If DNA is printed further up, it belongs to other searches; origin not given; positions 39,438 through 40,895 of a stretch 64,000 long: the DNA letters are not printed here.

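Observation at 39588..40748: PAS-PAS sensor fused to a nucleoside-2-deoxyribosyltransferase-like / TIR-like Rossmann domain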

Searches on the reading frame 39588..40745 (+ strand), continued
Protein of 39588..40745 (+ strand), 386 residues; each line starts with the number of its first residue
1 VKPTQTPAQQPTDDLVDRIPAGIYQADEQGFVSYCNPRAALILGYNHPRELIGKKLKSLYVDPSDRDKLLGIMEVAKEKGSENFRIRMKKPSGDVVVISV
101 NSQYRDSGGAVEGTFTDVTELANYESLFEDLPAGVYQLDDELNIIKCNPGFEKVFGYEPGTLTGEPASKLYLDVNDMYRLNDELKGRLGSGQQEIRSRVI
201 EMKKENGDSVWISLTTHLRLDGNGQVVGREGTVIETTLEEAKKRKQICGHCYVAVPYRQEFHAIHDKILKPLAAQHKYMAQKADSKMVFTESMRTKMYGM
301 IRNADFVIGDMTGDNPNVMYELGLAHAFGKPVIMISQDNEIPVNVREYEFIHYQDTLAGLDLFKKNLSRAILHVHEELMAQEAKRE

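Call 53: find_encoding_contigs(protein=P0030, flank=7000, max_places=2)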
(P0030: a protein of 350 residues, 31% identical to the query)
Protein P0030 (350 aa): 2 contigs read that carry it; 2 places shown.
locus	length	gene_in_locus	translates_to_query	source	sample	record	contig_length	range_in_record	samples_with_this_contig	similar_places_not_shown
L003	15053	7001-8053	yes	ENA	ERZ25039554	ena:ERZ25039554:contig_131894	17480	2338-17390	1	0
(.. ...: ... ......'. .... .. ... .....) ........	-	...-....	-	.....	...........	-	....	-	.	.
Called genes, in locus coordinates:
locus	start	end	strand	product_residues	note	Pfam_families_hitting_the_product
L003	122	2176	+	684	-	PF00365:PFK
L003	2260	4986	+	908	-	PF02026:RyR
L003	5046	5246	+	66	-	-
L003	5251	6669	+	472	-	PF13676:TIR_2 (weak)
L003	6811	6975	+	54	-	-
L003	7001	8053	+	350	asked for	PF18306:LDcluster4 (faint)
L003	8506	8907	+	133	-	PF13271:DUF4062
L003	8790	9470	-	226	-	-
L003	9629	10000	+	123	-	-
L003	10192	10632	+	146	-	-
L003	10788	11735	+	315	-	-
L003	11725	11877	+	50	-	-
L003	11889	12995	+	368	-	PF08937:ThsB_TIR (faint), PF13676:TIR_2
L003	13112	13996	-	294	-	-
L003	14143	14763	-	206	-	-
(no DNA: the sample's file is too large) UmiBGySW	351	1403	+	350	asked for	PF18306:LDcluster4 (faint)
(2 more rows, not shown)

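Call 54: find_encoding_contigs(protein=P0010, flank=7000, max_places=2)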
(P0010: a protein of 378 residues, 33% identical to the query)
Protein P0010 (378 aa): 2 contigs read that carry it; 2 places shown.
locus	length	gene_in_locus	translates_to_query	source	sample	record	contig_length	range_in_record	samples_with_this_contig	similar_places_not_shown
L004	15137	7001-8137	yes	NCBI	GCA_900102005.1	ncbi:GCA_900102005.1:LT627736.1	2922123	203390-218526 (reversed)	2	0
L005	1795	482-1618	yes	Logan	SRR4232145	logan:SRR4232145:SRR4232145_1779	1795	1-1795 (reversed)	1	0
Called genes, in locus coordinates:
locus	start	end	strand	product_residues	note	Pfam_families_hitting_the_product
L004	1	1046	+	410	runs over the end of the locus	PF21686:LigD_Prim-Pol, PF01896:DNA_primase_S (weak)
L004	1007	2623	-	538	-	PF05977:MFS_3, PF07690:MFS_1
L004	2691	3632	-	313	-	PF00149:Metallophos (faint), PF12850:Metallophos_2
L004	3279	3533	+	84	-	-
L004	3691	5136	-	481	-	PF01145:Band_7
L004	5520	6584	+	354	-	PF20199:RepSA, PF23343:REP_ORF2-G2P (weak)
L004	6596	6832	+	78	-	-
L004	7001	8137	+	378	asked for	PF05014:Nuc_deoxyrib_tr (weak)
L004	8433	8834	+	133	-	-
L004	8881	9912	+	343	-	PF00589:Phage_integrase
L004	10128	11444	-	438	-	PF01551:Peptidase_M23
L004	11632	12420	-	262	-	PF00459:Inositol_P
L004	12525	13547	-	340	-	-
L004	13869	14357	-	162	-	PF16571:FBP_C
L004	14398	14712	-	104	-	-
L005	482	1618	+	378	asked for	PF05014:Nuc_deoxyrib_tr (weak)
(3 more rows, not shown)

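Call 65: predict_structure(alignment_id=A4)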
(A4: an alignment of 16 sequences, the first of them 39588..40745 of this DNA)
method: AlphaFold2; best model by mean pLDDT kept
length: 386 residues; sequences in the alignment: 16
mean_pLDDT: 77.8   pTM: 0.54
mean pLDDT of the five models: 77.8, 77.6, 76.6, 75.0, 62.9
residues with pLDDT >= 90: 84; 70-90: 209; 50-70: 64; < 50: 29
segments of 3 or more residues with pLDDT < 50: 1-20, 120-128
pLDDT, mean of each block of 10 residues (from residue 1): 39 36 74 81 84 79 67 63 69 75 68 64 45 73 80 86 88 79 77 74 88 81 79 79 70 92 92 89 75 88 95 92 95 90 79 91 94 88 75
secondary structure, 60 per line:
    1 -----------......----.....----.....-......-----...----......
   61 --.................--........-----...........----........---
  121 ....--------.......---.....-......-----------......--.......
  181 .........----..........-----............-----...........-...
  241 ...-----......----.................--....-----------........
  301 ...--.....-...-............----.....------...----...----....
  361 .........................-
elements in order: H12-17 E22-26 E31-35 H37-42 H56-59 H63-79 E82-89 E95-105 E110-117 H121-124 E133-139 E143-147 H149-154 H167-170 H174-189 E194-203 E209-220 E226-236 H238-243 E249-254 H259-275 E278-281 H293-303 E306-310 H316-327 E332-336 E350-352 H357-385
